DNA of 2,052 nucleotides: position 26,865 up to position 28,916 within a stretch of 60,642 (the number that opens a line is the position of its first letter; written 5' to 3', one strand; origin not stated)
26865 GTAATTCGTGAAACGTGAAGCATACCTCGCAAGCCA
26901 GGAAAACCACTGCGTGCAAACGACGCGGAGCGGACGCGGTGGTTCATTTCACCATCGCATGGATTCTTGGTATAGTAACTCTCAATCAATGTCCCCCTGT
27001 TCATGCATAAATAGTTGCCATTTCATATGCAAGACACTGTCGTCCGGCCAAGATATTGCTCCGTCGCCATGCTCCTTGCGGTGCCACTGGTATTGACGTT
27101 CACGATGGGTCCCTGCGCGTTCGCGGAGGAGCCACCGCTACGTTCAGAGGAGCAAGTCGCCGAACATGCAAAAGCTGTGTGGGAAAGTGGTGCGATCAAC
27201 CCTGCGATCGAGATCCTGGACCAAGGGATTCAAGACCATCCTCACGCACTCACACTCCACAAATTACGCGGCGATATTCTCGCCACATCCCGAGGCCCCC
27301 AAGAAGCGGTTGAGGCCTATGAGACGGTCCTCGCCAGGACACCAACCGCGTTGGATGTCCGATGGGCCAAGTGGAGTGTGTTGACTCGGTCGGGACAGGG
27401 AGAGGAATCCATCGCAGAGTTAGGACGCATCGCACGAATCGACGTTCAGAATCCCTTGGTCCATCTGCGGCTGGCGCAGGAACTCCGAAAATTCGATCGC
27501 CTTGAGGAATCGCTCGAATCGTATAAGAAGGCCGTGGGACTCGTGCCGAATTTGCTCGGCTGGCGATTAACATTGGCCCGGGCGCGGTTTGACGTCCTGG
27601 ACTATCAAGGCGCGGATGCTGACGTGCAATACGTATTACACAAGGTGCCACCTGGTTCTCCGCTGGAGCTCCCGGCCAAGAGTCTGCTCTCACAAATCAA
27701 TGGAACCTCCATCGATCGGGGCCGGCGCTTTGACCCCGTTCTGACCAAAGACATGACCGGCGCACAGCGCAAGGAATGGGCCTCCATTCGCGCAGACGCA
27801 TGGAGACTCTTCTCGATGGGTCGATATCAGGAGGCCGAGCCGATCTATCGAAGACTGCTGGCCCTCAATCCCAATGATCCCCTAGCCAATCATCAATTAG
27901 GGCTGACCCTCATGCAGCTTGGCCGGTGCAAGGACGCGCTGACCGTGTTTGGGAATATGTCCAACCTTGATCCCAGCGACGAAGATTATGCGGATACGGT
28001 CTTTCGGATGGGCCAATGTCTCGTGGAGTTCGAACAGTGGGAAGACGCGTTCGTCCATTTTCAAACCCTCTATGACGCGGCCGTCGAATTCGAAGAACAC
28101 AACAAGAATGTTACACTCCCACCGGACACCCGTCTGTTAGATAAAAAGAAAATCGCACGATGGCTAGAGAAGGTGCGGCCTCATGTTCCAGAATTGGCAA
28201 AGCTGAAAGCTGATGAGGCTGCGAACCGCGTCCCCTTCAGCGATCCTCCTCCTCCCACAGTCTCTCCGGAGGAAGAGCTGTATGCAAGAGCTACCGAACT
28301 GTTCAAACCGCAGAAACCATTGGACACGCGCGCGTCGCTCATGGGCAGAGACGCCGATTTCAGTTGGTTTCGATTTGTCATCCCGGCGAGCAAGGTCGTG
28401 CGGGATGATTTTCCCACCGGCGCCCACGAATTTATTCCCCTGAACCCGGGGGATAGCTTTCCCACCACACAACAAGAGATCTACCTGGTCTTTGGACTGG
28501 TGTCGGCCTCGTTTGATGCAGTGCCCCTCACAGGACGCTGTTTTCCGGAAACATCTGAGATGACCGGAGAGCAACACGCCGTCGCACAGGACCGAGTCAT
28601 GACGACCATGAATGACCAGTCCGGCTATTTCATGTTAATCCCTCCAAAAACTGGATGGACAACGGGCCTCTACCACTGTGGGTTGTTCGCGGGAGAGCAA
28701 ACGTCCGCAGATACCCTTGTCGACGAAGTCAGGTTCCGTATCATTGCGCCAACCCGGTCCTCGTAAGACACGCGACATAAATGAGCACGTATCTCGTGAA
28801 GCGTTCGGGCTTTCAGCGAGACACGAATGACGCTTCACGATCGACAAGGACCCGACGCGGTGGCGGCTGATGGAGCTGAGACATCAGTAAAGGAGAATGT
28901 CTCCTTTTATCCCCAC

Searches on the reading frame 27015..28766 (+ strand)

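Call 24: search_protein_families(library=pfam, proteins=[window:27015-28766:+], max_evalue=0.01)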
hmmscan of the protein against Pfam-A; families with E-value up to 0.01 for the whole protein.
window:27015-28766:+ (583 aa): 18 families
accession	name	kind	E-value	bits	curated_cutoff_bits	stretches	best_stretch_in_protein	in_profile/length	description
PF14559.12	TPR_19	-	2.9e-18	66.4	25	2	265-326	1-62/68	Tetratricopeptide repeat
PF07719.23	TPR_2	-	1.3e-14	53.4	27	1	263-288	9-34/34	Tetratricopeptide repeat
PF13428.12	TPR_14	-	4.2e-14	52.1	23.5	1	263-296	9-42/44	Tetratricopeptide repeat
PF13414.12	TPR_11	-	1.3e-12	47.7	26.8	1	265-303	4-42/42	TPR repeat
PF13432.12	TPR_16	-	1.3e-11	45.1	32.7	1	262-311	4-53/65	Tetratricopeptide repeat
PF13371.12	TPR_9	-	2e-11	44.2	35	1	269-324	9-64/73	Tetratricopeptide repeat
PF00515.34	TPR_1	-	2.5e-10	40.2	27.8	0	265-288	11-34/34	Tetratricopeptide repeat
PF13424.12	TPR_12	-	3.6e-10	40.3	30.1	0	291-355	5-74/77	Tetratricopeptide repeat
PF24575.1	TPR_Slam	-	2.6e-09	37.9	35.2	0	260-308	52-100/104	Surface lipoprotein assembly modifier, N-terminal TPR repeats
PF13181.12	TPR_8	-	8.8e-09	35.3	25.7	0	266-288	12-34/34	Tetratricopeptide repeat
PF12895.13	ANAPC3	-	8.3e-08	32.9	27.2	1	268-350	2-80/82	Anaphase-promoting complex, cyclosome, subunit 3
PF13176.12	TPR_7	-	1.1e-06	28.6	27.9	0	268-288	12-32/36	Tetratricopeptide repeat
PF13374.12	TPR_10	-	1.5e-05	25.2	27.5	0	262-284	9-31/42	Tetratricopeptide repeat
PF03704.23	BTAD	-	2.6e-05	25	22.1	0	257-315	64-122/146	Bacterial transcriptional activator domain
PF13174.12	TPR_6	-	0.00015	22.6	26.3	0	266-287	11-32/33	Tetratricopeptide repeat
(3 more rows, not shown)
